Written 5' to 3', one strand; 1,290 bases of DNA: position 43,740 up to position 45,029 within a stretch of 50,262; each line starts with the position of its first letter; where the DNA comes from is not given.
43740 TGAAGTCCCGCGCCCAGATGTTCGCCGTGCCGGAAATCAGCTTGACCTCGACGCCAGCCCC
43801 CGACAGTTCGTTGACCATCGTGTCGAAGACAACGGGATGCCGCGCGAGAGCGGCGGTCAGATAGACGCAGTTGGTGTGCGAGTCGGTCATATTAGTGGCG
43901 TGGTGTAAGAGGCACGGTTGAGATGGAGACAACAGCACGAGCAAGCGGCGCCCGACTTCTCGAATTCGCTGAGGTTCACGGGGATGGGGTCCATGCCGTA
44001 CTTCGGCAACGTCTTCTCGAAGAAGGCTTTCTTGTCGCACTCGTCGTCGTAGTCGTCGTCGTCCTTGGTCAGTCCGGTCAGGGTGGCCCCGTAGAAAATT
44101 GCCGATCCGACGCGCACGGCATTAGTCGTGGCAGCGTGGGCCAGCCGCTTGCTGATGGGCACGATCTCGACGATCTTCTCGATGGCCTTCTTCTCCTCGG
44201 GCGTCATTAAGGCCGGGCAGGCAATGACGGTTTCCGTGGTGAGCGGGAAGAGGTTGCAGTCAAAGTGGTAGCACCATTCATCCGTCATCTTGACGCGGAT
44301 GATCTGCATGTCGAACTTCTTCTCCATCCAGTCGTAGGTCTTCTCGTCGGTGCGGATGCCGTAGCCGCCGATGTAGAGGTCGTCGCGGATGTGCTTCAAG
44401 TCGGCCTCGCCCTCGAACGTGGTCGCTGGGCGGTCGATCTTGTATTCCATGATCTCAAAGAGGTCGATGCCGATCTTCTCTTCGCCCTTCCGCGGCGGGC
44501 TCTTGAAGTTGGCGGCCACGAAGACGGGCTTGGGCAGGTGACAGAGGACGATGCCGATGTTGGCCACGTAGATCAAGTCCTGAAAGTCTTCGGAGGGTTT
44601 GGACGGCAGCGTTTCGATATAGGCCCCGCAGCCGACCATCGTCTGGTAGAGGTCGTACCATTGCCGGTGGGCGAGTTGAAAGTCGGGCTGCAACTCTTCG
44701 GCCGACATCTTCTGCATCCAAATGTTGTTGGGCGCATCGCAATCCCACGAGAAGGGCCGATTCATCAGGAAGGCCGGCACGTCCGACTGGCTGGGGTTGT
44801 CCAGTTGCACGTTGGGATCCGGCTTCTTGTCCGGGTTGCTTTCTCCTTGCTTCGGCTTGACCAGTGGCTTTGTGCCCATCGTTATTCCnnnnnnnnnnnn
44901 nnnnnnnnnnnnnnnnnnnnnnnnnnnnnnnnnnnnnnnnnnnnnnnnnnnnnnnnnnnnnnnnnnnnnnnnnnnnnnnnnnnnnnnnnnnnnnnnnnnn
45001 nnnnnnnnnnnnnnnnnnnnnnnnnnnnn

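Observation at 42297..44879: Coupled enzyme trio at the tail of the virion operon: CtlX/DDAH-like amidinotransferase-fold enzyme, agmatine-deiminase-like enzyme and PSD-family pyruvoyl decarboxylase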

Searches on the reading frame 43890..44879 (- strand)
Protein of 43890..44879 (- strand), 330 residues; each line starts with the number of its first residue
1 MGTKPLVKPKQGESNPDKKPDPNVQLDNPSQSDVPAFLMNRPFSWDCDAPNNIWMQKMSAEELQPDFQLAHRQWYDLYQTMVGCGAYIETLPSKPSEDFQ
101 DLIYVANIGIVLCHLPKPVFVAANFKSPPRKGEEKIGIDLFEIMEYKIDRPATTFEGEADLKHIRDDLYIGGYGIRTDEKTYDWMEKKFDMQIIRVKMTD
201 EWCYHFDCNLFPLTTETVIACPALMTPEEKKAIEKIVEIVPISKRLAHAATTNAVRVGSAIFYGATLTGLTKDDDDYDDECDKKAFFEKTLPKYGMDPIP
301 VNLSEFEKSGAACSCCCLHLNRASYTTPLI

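Call 3: search_protein_families(library=pfam, proteins=[window:43890-44879:-], max_evalue=1)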
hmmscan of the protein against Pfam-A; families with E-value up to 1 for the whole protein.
window:43890-44879:- (330 aa): 1 family
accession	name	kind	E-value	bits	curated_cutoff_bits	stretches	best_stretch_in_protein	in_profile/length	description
PF19420.4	DDAH_eukar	-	3.2e-08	33.6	23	1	49-317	8-287/291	N,N dimethylarginine dimethylhydrolase, eukaryotic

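Call 4: search_protein_families(library=ncbifam, proteins=[window:43890-44879:-], max_evalue=1)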
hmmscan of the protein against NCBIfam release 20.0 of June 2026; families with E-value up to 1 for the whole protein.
window:43890-44879:- (330 aa): 7 families
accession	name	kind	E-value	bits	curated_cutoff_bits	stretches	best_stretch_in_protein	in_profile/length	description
NF045659.1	DiMArgaseDdahMtb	equivalog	7e-31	107.4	300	1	32-320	21-283/283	dimethylargininase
NF052232.1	Arg_dihydro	equivalog_domain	5.7e-21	75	450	1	37-318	5-265/266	arginine dihydrolase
NF052231.1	bifunc_ArgZ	exception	5.4e-20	71.1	1025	1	36-322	6-271/696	bifunctional arginine dihydrolase/ornithine cyclodeaminase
NF045660.1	DiMthArgaseDdahStm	equivalog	6.4e-06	26.1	340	1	64-226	23-180/249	dimethylargininase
NF045658.1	DiMArgaseDdah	equivalog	0.00094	19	450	1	59-226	20-183/254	dimethylargininase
NF047947.1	FlgBrkeYgcR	equivalog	0.068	12.7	400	1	154-219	132-197/243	flagellar brake protein YcgR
NF041497.1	MobV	equivalog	0.21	11.7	100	1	179-228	106-158/187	MobV family relaxase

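Call 5: search_protein_families(library=phrogs, proteins=[window:43890-44879:-], max_evalue=0.01)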
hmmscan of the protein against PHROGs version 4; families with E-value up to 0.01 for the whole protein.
window:43890-44879:- (330 aa): 1 family
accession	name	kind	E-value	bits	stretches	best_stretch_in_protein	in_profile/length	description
phrog_12759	-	unknown function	2e-44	153.1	1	31-325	8-325/327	-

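Call 8: search_solved_structures(query=window:43890-44879:-, max_evalue=0.01, show_alignments=2)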
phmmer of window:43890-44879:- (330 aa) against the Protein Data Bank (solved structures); distinct sequences matched with E-value up to 0.01: 6.
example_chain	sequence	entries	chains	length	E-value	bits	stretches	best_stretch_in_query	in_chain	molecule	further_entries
6jv0_A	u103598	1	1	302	1e-14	57.6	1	35-246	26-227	Sll1336 protein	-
6jv1_A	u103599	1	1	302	3e-14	56.1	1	35-241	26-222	Sll1336 protein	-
6lrf_A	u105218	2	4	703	4.9e-14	55.4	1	36-319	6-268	Alr4995 protein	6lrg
6juz_A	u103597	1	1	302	5e-14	55.3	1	35-246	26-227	Sll1336 protein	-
6juy_A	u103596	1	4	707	1.7e-13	53.6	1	36-245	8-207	Sll1336 protein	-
6lrh_A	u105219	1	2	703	3.2e-13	52.7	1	36-254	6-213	Alr4995 protein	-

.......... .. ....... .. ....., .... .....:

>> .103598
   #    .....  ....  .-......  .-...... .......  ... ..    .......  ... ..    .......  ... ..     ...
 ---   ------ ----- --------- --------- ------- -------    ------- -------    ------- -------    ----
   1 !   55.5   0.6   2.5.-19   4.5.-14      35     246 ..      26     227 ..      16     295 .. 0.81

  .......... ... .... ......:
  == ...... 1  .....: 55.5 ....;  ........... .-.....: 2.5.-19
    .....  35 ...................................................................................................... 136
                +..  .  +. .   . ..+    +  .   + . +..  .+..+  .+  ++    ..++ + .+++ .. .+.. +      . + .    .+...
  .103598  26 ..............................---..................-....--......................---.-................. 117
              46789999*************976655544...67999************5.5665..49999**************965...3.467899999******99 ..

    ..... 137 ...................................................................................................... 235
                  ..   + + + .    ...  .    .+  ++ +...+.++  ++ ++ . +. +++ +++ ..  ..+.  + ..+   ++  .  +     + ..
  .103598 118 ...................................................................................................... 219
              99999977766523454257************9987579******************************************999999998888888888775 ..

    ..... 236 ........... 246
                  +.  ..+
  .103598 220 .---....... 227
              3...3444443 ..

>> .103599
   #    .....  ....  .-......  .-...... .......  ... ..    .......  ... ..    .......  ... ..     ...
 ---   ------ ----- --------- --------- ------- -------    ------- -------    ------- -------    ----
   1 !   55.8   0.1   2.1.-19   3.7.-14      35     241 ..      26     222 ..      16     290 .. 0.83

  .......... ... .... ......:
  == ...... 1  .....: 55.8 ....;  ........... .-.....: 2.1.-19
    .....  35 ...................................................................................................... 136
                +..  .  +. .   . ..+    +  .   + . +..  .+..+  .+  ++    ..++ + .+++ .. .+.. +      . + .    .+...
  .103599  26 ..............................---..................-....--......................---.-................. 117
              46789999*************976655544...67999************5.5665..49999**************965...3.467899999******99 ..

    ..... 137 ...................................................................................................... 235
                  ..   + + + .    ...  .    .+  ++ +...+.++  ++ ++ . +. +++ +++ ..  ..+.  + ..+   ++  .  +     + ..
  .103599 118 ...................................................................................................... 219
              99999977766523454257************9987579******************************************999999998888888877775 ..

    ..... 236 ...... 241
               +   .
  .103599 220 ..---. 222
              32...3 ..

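Call 14: search_dna_similar(query=window:43890-44879:-, collection=phages, mode=protein, max_rows=40, max_evalue=0.001)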
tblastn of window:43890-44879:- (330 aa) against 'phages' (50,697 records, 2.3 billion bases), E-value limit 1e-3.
Records with a match: 48; places in all: 48; records where one place covers at least 80% of the query: 46.
Best place of each record, by identity: <60% 48.
By first word of the organism name: Campylobacter 40; Bacteroides 6; Ralstonia 1; Xanthomonas 1.
By host as written in the record: Campylobacter jejuni NCTC12662 15; Campylobacter jejuni 12; Campylobacter jejuni NCTC12658 3; Campylobacter jejuni subsp. jejuni 3; Campylobacter jejuni NCTC 11168 2; Bacteroides thetaiotaomicron VPI-5487 1; Bacteroides thetaiotaomicron VPI-5488 1; Bacteroides thetaiotaomicron VPI-5489 1; and 10 more.
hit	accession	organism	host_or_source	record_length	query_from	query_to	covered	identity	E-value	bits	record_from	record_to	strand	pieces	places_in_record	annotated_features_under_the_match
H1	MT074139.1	Bacteroides phage DAC19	Bacteroides thetaiotaomicron VPI-5487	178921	33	330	90%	38.4%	3e-41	159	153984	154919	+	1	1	hypothetical protein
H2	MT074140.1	Bacteroides phage DAC20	Bacteroides thetaiotaomicron VPI-5488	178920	33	330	90%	38.4%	3e-41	159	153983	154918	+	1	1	hypothetical protein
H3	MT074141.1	Bacteroides phage DAC22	Bacteroides thetaiotaomicron VPI-5489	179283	33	330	90%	38.4%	3e-41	159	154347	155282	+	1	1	hypothetical protein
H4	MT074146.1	Bacteroides phage SJC03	Bacteroides thetaiotaomicron VPI-5494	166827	33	330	90%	38.4%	3e-41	159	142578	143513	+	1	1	hypothetical protein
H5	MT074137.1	Bacteroides phage DAC16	Bacteroides thetaiotaomicron VPI-5485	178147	33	330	90%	38.4%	3e-41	159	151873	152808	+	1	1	hypothetical protein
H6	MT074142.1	Bacteroides phage DAC23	Bacteroides thetaiotaomicron VPI-5490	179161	33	330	90%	38.4%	3e-41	159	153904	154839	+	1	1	hypothetical protein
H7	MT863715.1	Campylobacter phage F336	Campylobacter jejuni 1447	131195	30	325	90%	33.3%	2e-34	139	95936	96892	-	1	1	putative amidinotransferase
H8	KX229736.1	Campylobacter phage PC5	Campylobacter jejuni LBA65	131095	30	325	90%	33.0%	2e-34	139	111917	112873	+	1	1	aminidotransferase family protein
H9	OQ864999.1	Campylobacter phage F341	Campylobacter jejuni NCTC12658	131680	30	325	90%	32.8%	2e-34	139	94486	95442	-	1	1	putative amidinotransferase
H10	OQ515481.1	Campylobacter phage vB_Cj_QDYZ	Campylobacter jejuni 2206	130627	30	325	90%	32.7%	1e-34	139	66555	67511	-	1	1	amidinotransferase family protein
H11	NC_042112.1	Campylobacter phage CP81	Campylobacter jejuni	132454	30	325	90%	32.7%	2e-34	139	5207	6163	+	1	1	hypothetical protein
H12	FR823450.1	Campylobacter phage CP81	Campylobacter jejuni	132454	30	325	90%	32.7%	2e-34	139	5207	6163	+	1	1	hypothetical protein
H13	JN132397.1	Campylobacter phage CPX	Campylobacter jejuni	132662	30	325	90%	32.7%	2e-34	139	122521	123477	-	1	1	amidinotransferase family protein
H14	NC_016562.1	Campylobacter phage CPX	Campylobacter jejuni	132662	30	325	90%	32.7%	2e-34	139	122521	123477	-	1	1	amidinotransferase family protein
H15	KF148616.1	Campylobacter phage CP8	Campylobacter jejuni subsp. jejuni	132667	30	325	90%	32.7%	2e-34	139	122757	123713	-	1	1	amidinotransferase family protein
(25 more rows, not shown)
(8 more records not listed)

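Call 19: get_annotated_region(hit=H1, flank=8000)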
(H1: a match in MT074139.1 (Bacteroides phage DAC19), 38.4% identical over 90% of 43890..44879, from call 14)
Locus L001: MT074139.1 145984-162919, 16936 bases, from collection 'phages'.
description: Bacteroides phage DAC19, complete genome.
organism: Bacteroides phage DAC19 (NCBI taxid 2710498)
taxonomy: Viruses; Duplodnaviria; Heunggongvirae; Uroviricota; Caudoviricetes
host: Bacteroides thetaiotaomicron VPI-5487; source: primary sewage effluent collected as it entered a drainage canal; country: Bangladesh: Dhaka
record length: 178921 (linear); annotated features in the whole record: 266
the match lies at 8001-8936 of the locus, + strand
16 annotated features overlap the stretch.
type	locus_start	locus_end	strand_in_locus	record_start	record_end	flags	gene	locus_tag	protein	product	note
CDS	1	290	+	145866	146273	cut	-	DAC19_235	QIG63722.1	hypothetical protein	-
CDS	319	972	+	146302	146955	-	-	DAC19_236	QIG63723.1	hypothetical protein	-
CDS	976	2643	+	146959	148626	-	-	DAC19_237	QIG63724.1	hypothetical protein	-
CDS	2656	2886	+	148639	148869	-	-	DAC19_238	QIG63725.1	hypothetical protein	-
CDS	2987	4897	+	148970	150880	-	-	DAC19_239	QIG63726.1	hypothetical protein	-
CDS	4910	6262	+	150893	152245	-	-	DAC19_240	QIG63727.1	hypothetical protein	-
CDS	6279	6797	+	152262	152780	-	-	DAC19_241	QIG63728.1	hypothetical protein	-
CDS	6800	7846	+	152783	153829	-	-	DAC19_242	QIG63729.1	hypothetical protein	-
CDS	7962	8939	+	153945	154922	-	-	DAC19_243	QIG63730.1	hypothetical protein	-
CDS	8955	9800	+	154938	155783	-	-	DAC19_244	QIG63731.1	hypothetical protein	-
CDS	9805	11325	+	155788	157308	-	-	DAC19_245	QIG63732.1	hypothetical protein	-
CDS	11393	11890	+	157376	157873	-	-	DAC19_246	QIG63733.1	hypothetical protein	-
CDS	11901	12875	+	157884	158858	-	-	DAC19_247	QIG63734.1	hypothetical protein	-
CDS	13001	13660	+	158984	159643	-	-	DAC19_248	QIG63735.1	hypothetical protein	-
CDS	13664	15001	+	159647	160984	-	-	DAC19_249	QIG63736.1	hypothetical protein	-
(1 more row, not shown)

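Call 21: find_homologous_proteins(query=window:43890-44879:-, max_evalue=1e-10)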
Query window:43890-44879:- (330 aa): 786 proteins with E <= 1e-10 among 1315 candidates; the best 120 are listed.
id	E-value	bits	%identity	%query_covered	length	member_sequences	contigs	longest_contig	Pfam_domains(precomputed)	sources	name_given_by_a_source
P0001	2.2e-230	782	100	100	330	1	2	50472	PF19420.6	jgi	jgi:N-dimethylarginine dimethylaminohydrolase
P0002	7.3e-194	661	85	98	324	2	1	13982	PF19420.6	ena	-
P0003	1.1e-168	579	72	99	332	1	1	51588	PF19420.6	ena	-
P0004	7.3e-167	573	73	99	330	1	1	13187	PF19420.6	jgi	jgi:N-dimethylarginine dimethylaminohydrolase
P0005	1.9e-164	565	71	99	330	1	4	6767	PF19420.6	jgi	jgi:N-dimethylarginine dimethylaminohydrolase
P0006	2.8e-149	515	66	99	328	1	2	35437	-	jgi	jgi:N-dimethylarginine dimethylaminohydrolase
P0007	1.4e-148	513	66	100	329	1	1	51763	PF19420.6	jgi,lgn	-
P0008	7.5e-126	438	57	98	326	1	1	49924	PF19420.6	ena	-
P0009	1.8e-125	437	57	98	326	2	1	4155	PF19420.6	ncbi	-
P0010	8.5e-123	428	58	100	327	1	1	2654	-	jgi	jgi:N-dimethylarginine dimethylaminohydrolase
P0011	2.4e-122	426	63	90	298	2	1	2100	PF19420.6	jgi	jgi:N-dimethylarginine dimethylaminohydrolase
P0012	2.2e-121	423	62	89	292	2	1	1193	PF19420.6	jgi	jgi:N-dimethylarginine dimethylaminohydrolase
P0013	2.1e-120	420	57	99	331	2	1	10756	PF19420.6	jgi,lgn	jgi:N-dimethylarginine dimethylaminohydrolase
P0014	5.3e-120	419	56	99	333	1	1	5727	PF19420.6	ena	-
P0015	8.4e-119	415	57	99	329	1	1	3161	PF19420.6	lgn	-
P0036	3.7e-95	337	46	99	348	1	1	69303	PF19420.6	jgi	jgi:N-dimethylarginine dimethylaminohydrolase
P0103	3.0e-77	278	42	94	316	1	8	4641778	PF19420.6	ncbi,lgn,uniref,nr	ncbi:amidinotransferase [Nocardia terpenica]|uniref:Amidinotransferase n=1 Tax=Nocardia terpenica Ta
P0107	3.8e-77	278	43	92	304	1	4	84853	PF19420.6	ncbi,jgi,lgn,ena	jgi:N-dimethylarginine dimethylaminohydrolase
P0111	5.2e-77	277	42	91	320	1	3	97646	PF19420.6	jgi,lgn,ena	-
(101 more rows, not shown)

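Call 22: find_encoding_contigs(protein=P0003, flank=8000, max_places=2)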
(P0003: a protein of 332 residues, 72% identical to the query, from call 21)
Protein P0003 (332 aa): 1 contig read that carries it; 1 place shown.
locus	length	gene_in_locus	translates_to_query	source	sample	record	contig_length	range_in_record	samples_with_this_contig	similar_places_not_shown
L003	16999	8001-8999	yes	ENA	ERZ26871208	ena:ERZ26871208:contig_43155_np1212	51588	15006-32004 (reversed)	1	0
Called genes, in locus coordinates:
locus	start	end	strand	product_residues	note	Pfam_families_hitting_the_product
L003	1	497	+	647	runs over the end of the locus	-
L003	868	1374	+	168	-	-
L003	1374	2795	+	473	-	-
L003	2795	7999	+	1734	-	-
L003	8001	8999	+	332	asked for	PF19420:DDAH_eukar (weak)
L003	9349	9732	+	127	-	PF02666:PS_Dcarbxylase (weak)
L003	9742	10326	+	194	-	-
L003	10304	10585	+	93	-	PF04371:PAD_porph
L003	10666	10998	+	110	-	-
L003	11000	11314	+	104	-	-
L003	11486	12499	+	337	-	-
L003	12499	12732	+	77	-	-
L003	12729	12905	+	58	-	-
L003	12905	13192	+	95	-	-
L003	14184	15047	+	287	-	-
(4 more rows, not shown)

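Call 23: find_encoding_contigs(protein=P0008, flank=8000, max_places=2)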
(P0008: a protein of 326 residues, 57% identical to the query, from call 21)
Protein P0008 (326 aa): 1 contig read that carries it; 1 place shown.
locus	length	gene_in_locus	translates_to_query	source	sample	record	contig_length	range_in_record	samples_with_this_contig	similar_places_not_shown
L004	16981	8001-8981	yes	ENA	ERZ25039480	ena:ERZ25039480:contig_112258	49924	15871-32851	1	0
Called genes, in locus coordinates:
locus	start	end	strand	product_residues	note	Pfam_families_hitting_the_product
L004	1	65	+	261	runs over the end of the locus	-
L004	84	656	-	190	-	-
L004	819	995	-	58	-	-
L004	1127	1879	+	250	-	-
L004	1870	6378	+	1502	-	PF18812:PBECR3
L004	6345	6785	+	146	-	-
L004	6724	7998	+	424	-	-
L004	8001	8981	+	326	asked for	PF19420:DDAH_eukar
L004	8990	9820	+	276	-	PF04371:PAD_porph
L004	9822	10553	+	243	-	PF02666:PS_Dcarbxylase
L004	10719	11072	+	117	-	-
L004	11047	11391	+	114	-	-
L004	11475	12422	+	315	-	-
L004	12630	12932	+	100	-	-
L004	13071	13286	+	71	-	-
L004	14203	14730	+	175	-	-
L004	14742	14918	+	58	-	-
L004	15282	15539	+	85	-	-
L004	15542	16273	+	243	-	PF00239:Resolvase, PF07508:Recombinase (faint)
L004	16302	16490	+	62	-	PF02599:CsrA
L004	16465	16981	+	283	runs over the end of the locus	PF10108:DNA_pol_B_exo2 (weak), PF13482:RNase_H_2 (faint)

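Call 24: find_encoding_contigs(protein=P0103, flank=8000, max_places=2)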
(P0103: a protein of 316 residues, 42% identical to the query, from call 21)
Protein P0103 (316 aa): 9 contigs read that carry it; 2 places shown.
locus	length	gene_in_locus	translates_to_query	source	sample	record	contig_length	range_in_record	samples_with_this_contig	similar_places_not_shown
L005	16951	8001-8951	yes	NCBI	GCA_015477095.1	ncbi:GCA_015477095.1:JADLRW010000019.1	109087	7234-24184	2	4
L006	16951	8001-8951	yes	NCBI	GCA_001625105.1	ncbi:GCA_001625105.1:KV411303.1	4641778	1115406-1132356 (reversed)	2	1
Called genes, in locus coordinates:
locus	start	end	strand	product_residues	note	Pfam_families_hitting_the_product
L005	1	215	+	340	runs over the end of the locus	PF00532:Peripla_BP_1, PF13407:Peripla_BP_4, PF13377:Peripla_BP_3 (weak)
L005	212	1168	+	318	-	PF02653:BPD_transp_2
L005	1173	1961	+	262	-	PF02463:SMC_N (faint), PF09818:ABC_ATPase (faint), PF00005:ABC_tran, PF13304:AAA_21 (faint)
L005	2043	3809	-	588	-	PF01494:FAD_binding_3, PF21274:Rng_hyd_C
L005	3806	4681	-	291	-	PF04444:Dioxygenase_N, PF00775:Dioxygenase_C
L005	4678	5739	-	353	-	PF00465:Fe-ADH, PF13685:Fe-ADH_2, PF25137:ADH_Fe_C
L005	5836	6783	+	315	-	PF00126:HTH_1, PF03466:LysR_substrate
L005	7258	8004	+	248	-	PF02666:PS_Dcarbxylase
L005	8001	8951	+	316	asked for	PF19420:DDAH_eukar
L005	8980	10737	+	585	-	PF00664:ABC_membrane, PF00005:ABC_tran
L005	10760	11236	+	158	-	-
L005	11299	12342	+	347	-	PF04371:PAD_porph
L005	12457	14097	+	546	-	PF09346:SMI1_KNR4 (weak), PF20062:DUF6461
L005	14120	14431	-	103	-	PF04149:DUF397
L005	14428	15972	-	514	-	PF02720:DUF222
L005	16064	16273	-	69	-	PF04149:DUF397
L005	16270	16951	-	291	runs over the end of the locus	PF12844:HTH_19 (weak), PF13560:HTH_31, PF01381:HTH_3 (weak), PF13413:HTH_25 (weak), PF19054:DUF5753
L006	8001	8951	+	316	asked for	PF19420:DDAH_eukar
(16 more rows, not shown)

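Call 25: find_encoding_contigs(protein=P0107, flank=8000, max_places=3)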
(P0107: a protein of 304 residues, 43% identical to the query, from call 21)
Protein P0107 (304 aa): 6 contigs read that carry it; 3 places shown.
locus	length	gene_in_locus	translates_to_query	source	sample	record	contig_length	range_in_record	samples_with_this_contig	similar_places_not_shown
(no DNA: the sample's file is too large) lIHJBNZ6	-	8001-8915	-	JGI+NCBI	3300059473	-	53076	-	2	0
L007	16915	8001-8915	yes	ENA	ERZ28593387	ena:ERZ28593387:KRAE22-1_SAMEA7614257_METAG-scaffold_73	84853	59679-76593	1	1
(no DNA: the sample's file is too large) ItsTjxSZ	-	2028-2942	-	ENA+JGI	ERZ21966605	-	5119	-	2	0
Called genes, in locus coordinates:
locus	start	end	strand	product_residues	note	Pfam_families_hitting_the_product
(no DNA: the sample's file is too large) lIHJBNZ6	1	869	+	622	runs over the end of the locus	PF07230:Portal_T4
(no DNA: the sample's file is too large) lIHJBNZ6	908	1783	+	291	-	-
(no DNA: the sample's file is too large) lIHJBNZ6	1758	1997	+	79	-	-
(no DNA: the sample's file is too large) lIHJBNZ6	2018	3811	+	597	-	-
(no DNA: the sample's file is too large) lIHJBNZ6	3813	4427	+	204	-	PF03420:Peptidase_S77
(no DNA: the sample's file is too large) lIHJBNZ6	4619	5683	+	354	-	-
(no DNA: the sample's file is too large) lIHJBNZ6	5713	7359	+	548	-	PF07068:Gp23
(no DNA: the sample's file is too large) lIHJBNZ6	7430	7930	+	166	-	-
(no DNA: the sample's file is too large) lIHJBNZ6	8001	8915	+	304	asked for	PF19420:DDAH_eukar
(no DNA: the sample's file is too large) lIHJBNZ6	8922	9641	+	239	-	PF02666:PS_Dcarbxylase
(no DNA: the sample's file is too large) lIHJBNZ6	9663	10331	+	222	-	PF02562:PhoH, PF13604:AAA_30, PF20720:nSTAND3 (faint), PF13245:AAA_19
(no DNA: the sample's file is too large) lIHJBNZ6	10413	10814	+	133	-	-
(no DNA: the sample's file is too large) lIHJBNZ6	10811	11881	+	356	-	-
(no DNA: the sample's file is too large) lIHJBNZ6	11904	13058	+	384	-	PF26809:Phage_T4_gp13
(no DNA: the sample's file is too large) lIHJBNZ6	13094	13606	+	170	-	-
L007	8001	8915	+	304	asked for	PF19420:DDAH_eukar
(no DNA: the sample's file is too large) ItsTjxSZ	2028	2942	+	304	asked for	PF19420:DDAH_eukar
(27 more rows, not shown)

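Call 26: find_encoding_contigs(protein=P0111, flank=8000, max_places=2)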
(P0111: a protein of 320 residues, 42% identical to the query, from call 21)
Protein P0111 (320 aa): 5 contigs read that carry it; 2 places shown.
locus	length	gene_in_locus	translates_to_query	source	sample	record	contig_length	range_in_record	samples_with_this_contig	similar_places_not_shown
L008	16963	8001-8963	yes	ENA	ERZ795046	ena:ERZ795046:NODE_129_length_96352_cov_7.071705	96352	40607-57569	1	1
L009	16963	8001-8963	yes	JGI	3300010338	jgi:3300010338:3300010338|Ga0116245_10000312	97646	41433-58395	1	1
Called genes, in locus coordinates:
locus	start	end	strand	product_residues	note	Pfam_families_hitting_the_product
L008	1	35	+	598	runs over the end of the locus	PF27249:MJ0330_N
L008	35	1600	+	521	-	PF07230:Portal_T4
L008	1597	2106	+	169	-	PF00216:Bac_DNA_binding (weak)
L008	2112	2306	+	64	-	-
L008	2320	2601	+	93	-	-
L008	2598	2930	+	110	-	-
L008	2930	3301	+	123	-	-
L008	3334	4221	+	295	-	-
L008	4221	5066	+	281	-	-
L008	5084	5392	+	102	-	-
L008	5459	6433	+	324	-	PF04055:Radical_SAM (weak)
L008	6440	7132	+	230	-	-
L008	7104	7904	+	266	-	PF04371:PAD_porph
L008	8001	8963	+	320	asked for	PF19420:DDAH_eukar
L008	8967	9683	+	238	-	PF02666:PS_Dcarbxylase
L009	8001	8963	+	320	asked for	PF19420:DDAH_eukar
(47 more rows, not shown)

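Call 27: find_encoding_contigs(protein=P0036, flank=8000, max_places=2)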
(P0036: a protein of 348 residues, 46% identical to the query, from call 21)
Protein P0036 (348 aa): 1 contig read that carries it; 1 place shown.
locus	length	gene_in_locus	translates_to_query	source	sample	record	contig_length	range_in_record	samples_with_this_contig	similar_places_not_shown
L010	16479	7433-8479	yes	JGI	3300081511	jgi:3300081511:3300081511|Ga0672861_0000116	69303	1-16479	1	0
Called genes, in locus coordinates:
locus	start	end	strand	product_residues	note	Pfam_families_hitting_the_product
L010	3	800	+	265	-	?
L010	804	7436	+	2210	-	-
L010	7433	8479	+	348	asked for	PF19420:DDAH_eukar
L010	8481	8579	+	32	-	-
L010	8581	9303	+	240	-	PF02666:PS_Dcarbxylase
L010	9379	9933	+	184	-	PF13392:HNH_3 (weak)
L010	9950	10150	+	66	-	-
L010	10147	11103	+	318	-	PF04371:PAD_porph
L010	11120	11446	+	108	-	-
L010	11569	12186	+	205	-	-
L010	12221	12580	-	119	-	-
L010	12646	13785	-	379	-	-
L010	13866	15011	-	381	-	-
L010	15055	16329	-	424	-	-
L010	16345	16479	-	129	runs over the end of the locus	-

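Call 40: search_solved_structures(query=window:43890-44879:-, max_evalue=10, show_alignments=0)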
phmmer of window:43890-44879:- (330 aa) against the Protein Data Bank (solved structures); distinct sequences matched with E-value up to 10: 6.
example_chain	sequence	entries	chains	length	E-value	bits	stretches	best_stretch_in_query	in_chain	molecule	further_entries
6jv0_A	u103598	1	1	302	1e-14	57.6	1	35-246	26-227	Sll1336 protein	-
6jv1_A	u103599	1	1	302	3e-14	56.1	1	35-241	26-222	Sll1336 protein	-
6lrf_A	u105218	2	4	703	4.9e-14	55.4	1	36-319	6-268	Alr4995 protein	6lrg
6juz_A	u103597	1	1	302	5e-14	55.3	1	35-246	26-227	Sll1336 protein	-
6juy_A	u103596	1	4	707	1.7e-13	53.6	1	36-245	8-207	Sll1336 protein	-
6lrh_A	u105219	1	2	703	3.2e-13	52.7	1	36-254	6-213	Alr4995 protein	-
